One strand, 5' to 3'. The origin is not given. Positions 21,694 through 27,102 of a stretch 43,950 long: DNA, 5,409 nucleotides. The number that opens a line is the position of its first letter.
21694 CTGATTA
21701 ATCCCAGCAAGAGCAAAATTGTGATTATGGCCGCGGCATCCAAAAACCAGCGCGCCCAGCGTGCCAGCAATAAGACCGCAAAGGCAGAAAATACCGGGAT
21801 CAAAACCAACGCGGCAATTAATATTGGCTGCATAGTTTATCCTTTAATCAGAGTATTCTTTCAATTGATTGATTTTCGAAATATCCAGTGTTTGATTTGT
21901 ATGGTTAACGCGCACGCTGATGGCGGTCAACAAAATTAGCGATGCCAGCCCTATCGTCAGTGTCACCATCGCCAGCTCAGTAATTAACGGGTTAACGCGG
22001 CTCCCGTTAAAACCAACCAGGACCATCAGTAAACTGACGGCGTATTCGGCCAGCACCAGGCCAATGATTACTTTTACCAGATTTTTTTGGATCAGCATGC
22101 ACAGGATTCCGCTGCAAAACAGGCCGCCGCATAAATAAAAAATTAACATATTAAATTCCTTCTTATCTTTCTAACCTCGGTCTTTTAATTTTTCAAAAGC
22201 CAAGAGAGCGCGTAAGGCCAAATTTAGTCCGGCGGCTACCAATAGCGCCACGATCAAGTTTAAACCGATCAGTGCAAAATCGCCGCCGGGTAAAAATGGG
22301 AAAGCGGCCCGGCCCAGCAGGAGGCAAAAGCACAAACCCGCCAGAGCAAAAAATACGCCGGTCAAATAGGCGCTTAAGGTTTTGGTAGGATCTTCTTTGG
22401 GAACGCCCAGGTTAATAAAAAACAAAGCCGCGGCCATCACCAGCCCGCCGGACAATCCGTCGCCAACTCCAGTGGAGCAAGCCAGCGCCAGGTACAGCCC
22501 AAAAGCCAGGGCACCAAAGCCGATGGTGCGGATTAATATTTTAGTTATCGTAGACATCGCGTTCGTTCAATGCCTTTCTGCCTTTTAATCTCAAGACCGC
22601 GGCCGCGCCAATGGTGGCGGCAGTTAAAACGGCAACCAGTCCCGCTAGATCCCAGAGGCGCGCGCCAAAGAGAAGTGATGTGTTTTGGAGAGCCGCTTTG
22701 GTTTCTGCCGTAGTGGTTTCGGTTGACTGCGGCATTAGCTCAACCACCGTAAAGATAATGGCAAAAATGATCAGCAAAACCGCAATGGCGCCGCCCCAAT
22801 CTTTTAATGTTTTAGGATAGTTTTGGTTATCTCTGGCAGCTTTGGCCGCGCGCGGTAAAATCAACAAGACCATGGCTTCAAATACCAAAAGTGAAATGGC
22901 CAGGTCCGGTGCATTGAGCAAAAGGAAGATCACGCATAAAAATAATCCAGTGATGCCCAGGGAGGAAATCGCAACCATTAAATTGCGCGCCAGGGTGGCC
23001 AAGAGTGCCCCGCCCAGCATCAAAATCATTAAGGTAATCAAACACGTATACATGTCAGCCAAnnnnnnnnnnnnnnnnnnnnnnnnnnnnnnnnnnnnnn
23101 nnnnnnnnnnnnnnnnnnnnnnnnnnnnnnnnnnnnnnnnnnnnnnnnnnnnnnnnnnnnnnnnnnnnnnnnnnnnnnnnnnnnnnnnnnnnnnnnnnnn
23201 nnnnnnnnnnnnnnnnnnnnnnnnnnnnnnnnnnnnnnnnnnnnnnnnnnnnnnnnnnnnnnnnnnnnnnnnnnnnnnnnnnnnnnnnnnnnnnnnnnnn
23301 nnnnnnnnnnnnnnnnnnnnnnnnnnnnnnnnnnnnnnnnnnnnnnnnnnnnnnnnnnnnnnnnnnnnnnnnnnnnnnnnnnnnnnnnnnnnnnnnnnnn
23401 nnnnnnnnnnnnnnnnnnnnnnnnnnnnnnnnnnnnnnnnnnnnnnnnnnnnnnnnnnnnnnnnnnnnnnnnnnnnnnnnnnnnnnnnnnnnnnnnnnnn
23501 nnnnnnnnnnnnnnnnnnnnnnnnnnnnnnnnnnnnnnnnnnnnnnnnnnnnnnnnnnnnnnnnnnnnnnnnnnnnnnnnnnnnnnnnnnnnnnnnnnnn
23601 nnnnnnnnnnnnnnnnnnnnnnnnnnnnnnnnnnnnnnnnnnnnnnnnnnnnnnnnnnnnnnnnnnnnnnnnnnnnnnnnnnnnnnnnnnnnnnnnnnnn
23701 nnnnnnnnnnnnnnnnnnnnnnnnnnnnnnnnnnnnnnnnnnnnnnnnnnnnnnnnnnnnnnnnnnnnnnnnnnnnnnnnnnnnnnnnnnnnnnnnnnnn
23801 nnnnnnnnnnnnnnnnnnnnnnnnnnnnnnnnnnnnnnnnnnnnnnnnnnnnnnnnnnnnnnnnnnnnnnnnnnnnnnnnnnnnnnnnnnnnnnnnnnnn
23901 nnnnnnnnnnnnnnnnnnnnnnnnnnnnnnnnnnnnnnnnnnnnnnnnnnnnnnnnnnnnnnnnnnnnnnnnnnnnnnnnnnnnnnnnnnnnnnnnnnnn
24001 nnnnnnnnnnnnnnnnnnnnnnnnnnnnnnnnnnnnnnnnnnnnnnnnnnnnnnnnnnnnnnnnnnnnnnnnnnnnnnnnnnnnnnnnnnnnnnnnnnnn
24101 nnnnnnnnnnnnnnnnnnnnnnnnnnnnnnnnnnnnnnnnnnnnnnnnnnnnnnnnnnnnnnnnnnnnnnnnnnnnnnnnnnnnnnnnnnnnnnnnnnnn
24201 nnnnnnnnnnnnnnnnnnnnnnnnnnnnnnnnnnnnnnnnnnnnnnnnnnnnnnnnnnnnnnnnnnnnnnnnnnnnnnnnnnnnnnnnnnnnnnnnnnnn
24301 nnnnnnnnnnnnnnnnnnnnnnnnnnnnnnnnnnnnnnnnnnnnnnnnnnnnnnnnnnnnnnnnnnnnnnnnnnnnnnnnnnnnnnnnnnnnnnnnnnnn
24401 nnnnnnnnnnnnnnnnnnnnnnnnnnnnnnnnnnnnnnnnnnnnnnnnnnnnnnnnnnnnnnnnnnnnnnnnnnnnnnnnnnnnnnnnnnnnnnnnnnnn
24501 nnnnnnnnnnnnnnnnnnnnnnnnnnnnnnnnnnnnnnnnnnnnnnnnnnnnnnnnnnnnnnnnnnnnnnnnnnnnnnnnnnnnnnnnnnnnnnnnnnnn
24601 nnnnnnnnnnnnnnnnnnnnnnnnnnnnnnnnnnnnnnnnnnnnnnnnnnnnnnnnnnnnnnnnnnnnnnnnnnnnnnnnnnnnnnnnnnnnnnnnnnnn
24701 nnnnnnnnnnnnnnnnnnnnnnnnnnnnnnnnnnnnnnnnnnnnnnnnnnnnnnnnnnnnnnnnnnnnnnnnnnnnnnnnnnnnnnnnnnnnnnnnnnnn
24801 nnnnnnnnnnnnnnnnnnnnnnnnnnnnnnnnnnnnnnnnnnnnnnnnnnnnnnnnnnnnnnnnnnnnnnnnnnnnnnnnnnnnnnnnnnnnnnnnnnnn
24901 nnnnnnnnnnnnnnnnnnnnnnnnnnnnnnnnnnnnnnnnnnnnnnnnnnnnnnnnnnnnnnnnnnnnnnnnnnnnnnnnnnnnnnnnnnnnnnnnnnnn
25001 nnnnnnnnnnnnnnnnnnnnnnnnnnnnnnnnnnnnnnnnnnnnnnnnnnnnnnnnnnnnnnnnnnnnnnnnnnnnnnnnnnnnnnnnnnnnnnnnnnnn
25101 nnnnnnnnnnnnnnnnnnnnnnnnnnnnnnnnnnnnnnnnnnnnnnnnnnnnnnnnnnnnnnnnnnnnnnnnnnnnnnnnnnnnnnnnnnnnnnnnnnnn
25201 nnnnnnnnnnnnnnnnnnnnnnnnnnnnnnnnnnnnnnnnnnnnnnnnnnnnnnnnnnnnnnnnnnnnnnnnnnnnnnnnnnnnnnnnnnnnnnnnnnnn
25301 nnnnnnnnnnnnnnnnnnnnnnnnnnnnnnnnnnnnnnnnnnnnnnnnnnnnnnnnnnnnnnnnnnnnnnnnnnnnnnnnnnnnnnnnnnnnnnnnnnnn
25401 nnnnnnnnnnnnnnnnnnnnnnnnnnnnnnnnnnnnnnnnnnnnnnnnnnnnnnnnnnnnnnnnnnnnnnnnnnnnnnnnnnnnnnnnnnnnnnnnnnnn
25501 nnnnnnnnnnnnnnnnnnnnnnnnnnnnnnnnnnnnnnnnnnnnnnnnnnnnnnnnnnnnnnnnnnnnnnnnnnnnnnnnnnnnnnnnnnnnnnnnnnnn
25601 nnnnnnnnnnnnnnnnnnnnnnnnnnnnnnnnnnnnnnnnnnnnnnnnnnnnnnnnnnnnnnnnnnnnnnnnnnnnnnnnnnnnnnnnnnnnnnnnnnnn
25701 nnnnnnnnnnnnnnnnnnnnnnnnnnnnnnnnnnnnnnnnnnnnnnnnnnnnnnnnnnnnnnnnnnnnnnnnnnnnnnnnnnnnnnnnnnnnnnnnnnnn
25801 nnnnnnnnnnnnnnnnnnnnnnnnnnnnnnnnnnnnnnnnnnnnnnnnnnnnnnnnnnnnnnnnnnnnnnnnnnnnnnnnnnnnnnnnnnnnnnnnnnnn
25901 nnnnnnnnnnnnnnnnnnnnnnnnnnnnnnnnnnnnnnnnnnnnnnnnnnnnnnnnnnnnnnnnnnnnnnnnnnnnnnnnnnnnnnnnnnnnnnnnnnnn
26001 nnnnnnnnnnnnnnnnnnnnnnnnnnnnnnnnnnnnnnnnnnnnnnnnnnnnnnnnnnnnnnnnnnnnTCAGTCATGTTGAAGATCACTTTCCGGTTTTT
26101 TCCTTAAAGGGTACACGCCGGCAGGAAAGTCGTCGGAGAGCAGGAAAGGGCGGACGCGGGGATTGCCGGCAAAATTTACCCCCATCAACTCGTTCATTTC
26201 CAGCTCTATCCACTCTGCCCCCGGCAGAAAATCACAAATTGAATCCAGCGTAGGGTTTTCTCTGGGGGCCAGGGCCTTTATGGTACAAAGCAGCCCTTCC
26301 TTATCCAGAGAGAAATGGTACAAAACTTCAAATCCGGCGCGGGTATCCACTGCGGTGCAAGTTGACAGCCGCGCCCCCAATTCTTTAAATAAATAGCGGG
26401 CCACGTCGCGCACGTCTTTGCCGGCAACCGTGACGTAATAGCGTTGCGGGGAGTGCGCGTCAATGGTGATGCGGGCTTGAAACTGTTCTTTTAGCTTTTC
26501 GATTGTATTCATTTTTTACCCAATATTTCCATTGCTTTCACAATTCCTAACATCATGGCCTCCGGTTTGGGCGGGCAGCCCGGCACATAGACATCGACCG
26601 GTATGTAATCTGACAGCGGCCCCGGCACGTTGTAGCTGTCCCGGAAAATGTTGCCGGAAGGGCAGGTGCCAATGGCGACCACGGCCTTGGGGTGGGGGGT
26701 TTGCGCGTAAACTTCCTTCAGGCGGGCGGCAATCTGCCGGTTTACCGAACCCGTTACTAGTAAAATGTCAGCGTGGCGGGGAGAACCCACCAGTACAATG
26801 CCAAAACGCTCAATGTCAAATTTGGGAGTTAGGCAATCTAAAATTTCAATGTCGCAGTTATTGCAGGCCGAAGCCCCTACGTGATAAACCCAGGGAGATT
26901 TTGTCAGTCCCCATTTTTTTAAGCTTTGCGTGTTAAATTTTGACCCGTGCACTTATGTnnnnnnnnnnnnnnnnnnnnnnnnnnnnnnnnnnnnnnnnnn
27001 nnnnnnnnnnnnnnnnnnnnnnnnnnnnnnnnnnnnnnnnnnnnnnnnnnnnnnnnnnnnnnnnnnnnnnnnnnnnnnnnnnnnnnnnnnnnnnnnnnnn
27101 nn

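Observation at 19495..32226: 15-gene Mrp-linked group-4 [NiFe] hydrogenase operon with a sulfhydrogenase-beta/gamma-like NAD(P)H module instead of a formate or CO input module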

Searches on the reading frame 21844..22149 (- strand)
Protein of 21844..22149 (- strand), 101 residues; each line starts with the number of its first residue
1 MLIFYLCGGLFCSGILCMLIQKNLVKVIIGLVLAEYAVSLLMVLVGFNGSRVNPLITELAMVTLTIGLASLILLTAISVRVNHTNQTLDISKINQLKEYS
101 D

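Call 5: search_protein_families(library=pfam, proteins=[window:21844-22149:-], max_evalue=0.01)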
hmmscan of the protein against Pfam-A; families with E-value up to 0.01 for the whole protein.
window:21844-22149:- (101 aa): 1 family
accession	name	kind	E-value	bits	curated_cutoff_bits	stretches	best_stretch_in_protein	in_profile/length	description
PF00420.29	Oxidored_q2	-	8.4e-16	57.9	26.1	1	3-98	2-95/95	NADH-ubiquinone/plastoquinone oxidoreductase chain 4L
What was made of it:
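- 21844..22149 (-): NuoK / MrpC / HyfE-like membrane subunit. PF00420 at 8.4e-16 (call 5).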

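Call 45: search_protein_families(library=ncbifam, proteins=[window:21844-22149:-], max_evalue=0.001)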
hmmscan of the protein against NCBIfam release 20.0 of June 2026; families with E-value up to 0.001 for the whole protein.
window:21844-22149:- (101 aa): 16 families
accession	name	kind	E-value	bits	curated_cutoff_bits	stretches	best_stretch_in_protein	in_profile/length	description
NF005621.0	PRK07375.1-6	equivalog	3.4e-07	30.1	126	1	10-89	17-96/120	putative monovalent cation/H+ antiporter subunit C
NF008556.0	PRK11492.1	equivalog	5e-07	29.8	136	1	8-97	132-215/216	hydrogenase 4 membrane subunit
NF009302.0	PRK12659.1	equivalog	1.5e-06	28.1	154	1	4-79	6-83/117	Na+/H+ antiporter subunit C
NF005619.0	PRK07375.1-4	equivalog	2.7e-06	27.7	145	1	2-95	4-94/111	Na+/H+ antiporter subunit C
NF009304.0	PRK12661.1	equivalog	2.8e-06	27.4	152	1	13-57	16-59/140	putative monovalent cation/H+ antiporter subunit C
NF009303.0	PRK12660.1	subfamily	8.7e-06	25.6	132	1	3-84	4-85/114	putative monovalent cation/H+ antiporter subunit C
NF005624.0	PRK07375.2-3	equivalog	2.3e-05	24.5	95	1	11-90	15-93/105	cation:proton antiporter subunit C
NF004319.0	PRK05715.1-1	equivalog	2.5e-05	24.4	101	1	6-97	10-99/100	NADH-quinone oxidoreductase subunit NuoK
TIGR00941.1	2a6301s03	subfamily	3.6e-05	24.3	161.2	1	3-85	4-85/104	multicomponent Na+:H+ antiporter, MnhC subunit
NF006250.0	PRK08388.1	equivalog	3.6e-05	24.2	137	0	48-97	69-118/119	putative monovalent cation/H+ antiporter subunit C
NF006372.0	PRK08600.1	equivalog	4.6e-05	23.4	127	1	2-85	4-85/113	Na(+)/H(+) antiporter subunit C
NF005622.0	PRK07375.2-1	equivalog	4.8e-05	23.5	185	1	9-89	8-88/179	putative monovalent cation/H+ antiporter subunit C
NF005625.0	PRK07375.2-4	equivalog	6.5e-05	22.7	165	1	10-92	10-91/141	putative monovalent cation/H+ antiporter subunit C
NF006573.0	PRK09094.1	equivalog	7.9e-05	22.6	105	1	7-88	9-92/114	Na+/H+ antiporter subunit C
NF004322.0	PRK05715.1-4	equivalog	0.00011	22.1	128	1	6-97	12-103/104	NADH-quinone oxidoreductase subunit NuoK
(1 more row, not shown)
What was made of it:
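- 21844..22149 (-): MrpC and HyfE models (call 45).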

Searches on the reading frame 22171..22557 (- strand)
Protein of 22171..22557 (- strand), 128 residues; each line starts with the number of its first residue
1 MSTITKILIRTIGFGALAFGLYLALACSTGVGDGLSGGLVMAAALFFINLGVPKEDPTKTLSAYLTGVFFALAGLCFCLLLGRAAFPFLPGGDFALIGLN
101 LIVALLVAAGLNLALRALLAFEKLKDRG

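Call 5: search_protein_families(library=pfam, proteins=[window:22171-22557:-], max_evalue=0.01)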
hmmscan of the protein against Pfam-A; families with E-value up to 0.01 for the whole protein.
window:22171-22557:- (128 aa): 1 family
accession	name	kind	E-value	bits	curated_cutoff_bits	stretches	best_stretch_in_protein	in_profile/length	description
PF04039.18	MnhB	-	0.0018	18.9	22.5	1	4-88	1-85/127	Domain related to MnhB subunit of Na+/H+ antiporter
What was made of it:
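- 22171..22557 (-): Small membrane protein, weakly MnhB-like. PF04039 at 1.8e-3, below cut-off (call 5).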

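Call 45: search_protein_families(library=ncbifam, proteins=[window:22171-22557:-], max_evalue=0.001)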
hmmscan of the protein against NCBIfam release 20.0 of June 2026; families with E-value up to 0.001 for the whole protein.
window:22171-22557:- (128 aa): 0 families
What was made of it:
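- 22171..22557 (-): No NCBIfam hit (call 45).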

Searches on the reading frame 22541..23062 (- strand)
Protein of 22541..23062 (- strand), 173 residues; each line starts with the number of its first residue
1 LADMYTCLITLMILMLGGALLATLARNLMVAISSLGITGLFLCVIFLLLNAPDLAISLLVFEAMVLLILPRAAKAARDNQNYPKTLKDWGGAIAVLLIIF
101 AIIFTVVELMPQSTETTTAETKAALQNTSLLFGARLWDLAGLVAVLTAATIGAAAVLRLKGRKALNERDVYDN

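Call 5: search_protein_families(library=pfam, proteins=[window:22541-23062:-], max_evalue=0.01)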
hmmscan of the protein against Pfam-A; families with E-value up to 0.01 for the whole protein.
window:22541-23062:- (173 aa): 2 families
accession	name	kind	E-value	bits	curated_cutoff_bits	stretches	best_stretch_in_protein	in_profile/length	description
PF13244.11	MbhD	-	9.5e-11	42.1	27.2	1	13-69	1-58/67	MBH, subunit D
PF00499.25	Oxidored_q3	-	2.2e-06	27.9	33.2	1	18-154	1-144/146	NADH-ubiquinone/plastoquinone oxidoreductase chain 6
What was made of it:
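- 22541..23062 (-): MbhD / MrpA-C-terminal (NuoJ-like) membrane subunit. PF13244 MbhD at 9.5e-11, plus PF00499 (call 5).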

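Call 45: search_protein_families(library=ncbifam, proteins=[window:22541-23062:-], max_evalue=0.001)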
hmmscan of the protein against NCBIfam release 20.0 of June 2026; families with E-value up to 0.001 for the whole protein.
window:22541-23062:- (173 aa): 10 families
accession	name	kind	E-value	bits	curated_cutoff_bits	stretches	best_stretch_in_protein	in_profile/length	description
NF009287.0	PRK12647.1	equivalog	5.5e-10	38.4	937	1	4-164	597-766/773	putative monovalent cation/H+ antiporter subunit A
NF009284.0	PRK12644.1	equivalog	1.1e-09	37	962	1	10-167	604-771/975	Na+/H+ antiporter subunit A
NF004172.0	PRK05640.1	equivalog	4e-08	33.5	156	1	9-160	4-150/152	putative monovalent cation/H+ antiporter subunit B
TIGR00940.1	2a6301s01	subfamily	5.8e-08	31.5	920.45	1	8-156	624-777/793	monovalent cation:proton antiporter subunit A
NF009288.0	PRK12648.1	equivalog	1.4e-07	30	1104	1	7-158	609-774/954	monovalent cation/H+ antiporter subunit A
NF009285.0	PRK12645.1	equivalog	1.6e-07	30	1028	1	5-119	628-741/804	Na+/H+ antiporter subunit A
NF009286.0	PRK12646.1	equivalog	1.8e-05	23.4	1063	1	7-127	631-753/800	DUF4040 family protein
NF004923.0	PRK06280.1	equivalog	0.00018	21.8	80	1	9-66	6-63/79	hypothetical protein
NF009290.0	PRK12650.1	equivalog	0.00026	19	980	1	5-158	603-764/966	DUF4040 family protein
NF009289.0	PRK12649.1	equivalog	0.00086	17.8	1117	0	9-107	622-717/789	putative monovalent cation/H+ antiporter subunit A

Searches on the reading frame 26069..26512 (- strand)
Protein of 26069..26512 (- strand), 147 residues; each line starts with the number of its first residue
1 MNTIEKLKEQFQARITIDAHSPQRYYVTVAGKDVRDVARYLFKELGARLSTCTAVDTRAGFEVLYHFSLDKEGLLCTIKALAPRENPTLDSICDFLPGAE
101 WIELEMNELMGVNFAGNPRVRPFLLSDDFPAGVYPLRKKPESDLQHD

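Call 4: search_protein_families(library=pfam, proteins=[window:26069-26512:-], max_evalue=0.01)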
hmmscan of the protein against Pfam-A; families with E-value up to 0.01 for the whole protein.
window:26069-26512:- (147 aa): 1 family
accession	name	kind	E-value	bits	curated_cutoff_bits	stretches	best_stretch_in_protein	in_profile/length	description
PF00329.25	Complex1_30kDa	-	4.3e-23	82.6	22.5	1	27-139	1-117/124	Respiratory-chain NADH dehydrogenase, 30 Kd subunit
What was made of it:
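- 26069..26512 (-): NuoC-like subunit. PF00329 at 4.3e-23 (call 4).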

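Call 6: search_protein_families(library=ncbifam, proteins=[window:26069-26512:-], max_evalue=0.001)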
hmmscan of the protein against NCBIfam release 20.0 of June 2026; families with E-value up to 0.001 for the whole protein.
window:26069-26512:- (147 aa): 17 families
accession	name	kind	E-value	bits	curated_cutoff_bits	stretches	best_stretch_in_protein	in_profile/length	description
NF040611.1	F420_dehyd_FpoC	exception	1.2e-19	70.8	220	1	3-141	6-147/158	F420H2 dehydrogenase subunit FpoC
NF004735.0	PRK06074.2-2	equivalog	2.2e-18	66.7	176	1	3-141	6-147/158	NADH-quinone oxidoreductase subunit C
TIGR01961.1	NuoC_fam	subfamily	8.4e-14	52.1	122.45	1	31-139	7-117/122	NADH (or F420H2) dehydrogenase, subunit C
NF004734.0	PRK06074.2-1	equivalog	9.2e-14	51.8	169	1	4-139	9-148/164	NADH-quinone oxidoreductase subunit C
NF004737.0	PRK06074.2-4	equivalog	2.3e-13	50.3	144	1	28-139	17-123/150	NADH-quinone oxidoreductase subunit C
NF005832.0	PRK07735.1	equivalog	5.4e-12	45.7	431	1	49-139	334-422/430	NADH-quinone oxidoreductase subunit C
NF009808.0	PRK13292.1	equivalog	2e-10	39.2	1156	1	4-140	228-373/791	NADH-quinone oxidoreductase subunit B/C/D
NF004736.0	PRK06074.2-3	equivalog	7.2e-09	35.5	239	1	58-138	76-155/183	NADH-quinone oxidoreductase subunit C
NF004733.0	PRK06074.1-5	equivalog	2.1e-08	34.1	225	1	24-138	30-147/203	NADH-quinone oxidoreductase subunit C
NF006304.0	PRK08491.1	equivalog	3e-07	30.3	228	1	27-138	61-172/263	NADH-quinone oxidoreductase subunit C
NF009141.0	PRK12494.1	equivalog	5.2e-07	29.7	175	1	77-138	102-161/175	NAD(P)H-quinone oxidoreductase subunit J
NF008728.0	PRK11742.1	equivalog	1.4e-06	26.9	840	1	56-139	90-171/598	NADH-quinone oxidoreductase subunit C/D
NF004732.0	PRK06074.1-4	equivalog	7.7e-06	25.8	376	1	23-138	79-193/250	NADH-quinone oxidoreductase subunit C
NF005856.0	PRK07785.1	equivalog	1.5e-05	25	224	1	62-138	146-220/246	NADH-quinone oxidoreductase subunit C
NF004738.0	PRK06074.2-5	equivalog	1.7e-05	24.5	198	1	29-139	34-148/174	NADH-quinone oxidoreductase subunit C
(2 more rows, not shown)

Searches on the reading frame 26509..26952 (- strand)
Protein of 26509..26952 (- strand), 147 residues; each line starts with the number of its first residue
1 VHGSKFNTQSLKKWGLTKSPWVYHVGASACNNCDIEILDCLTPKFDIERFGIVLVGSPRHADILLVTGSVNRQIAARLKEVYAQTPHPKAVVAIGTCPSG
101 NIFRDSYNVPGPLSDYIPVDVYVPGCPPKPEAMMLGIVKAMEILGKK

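Call 4: search_protein_families(library=pfam, proteins=[window:26509-26952:-], max_evalue=0.01)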
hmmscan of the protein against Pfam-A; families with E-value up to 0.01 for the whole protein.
window:26509-26952:- (147 aa): 1 family
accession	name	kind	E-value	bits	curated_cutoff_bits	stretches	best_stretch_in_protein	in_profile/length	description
PF01058.29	Oxidored_q6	-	2.8e-29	101.9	27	1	30-139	1-127/128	NADH ubiquinone oxidoreductase, 20 Kd subunit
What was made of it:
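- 26509..26952 (-): NuoB-like hydrogenase small subunit (proximal [4Fe-4S]). PF01058 at 2.8e-29 (call 4).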

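Call 6: search_protein_families(library=ncbifam, proteins=[window:26509-26952:-], max_evalue=0.001)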
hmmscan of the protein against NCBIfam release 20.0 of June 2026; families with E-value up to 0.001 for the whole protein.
window:26509-26952:- (147 aa): 16 families
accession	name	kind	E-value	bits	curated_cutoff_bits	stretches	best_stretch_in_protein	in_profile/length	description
NF005012.1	PRK06411.1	subfamily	1e-39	135.7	116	1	8-143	24-157/166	NADH-quinone oxidoreductase subunit NuoB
TIGR01957.1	nuoB_fam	subfamily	4.9e-36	123.8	142.7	1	8-141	7-139/145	NADH-quinone oxidoreductase subunit B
NF011394.0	PRK14819.1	equivalog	3.1e-32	112.2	312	1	9-137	22-149/264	NADH-quinone oxidoreductase subunit B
NF011393.0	PRK14818.1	equivalog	3.2e-31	108.2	255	1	11-144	24-155/173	NADH dehydrogenase subunit B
NF011395.0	PRK14820.1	equivalog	1e-30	106.9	263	1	6-143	18-156/180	NADH-quinone oxidoreductase subunit B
NF009808.0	PRK13292.1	equivalog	3e-30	104.8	1156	1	10-139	17-144/791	NADH-quinone oxidoreductase subunit B/C/D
NF011391.0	PRK14816.1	equivalog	3.3e-30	105.1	283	1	10-139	44-172/196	NADH-quinone oxidoreductase subunit B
NF011390.0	PRK14815.1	equivalog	1.1e-28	99.7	281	1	13-144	28-157/183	NADH dehydrogenase subunit B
NF011388.0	PRK14813.1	equivalog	4e-28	98.5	294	1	12-144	22-153/189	NADH dehydrogenase subunit B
NF011392.0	PRK14817.1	equivalog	2e-27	96.1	271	1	27-139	44-155/182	NADH-quinone oxidoreductase subunit B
NF011389.0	PRK14814.1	equivalog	6.6e-27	94.5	285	1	8-140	23-153/186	NADH dehydrogenase subunit B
TIGR03294.1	FrhG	equivalog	2e-09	37.5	245.5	1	60-140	50-140/228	coenzyme F420 hydrogenase subunit gamma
NF045875.1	F420_non_VhuG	exception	8.9e-05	21.9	450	1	89-141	113-164/286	F420-non-reducing hydrogenase subunit VhuG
NF040831.1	sulfhyd_ShyD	equivalog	0.00028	20.6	460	0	111-132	118-139/240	NAD(P)-dependent hydrogenase/sulfhydrogenase 2 subunit delta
TIGR00391.1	hydA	subfamily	0.00069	18.8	179.5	1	55-141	120-207/365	hydrogenase small subunit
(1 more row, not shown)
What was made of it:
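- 26509..26952 (-): NuoB subfamily 1e-39 (call 6).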
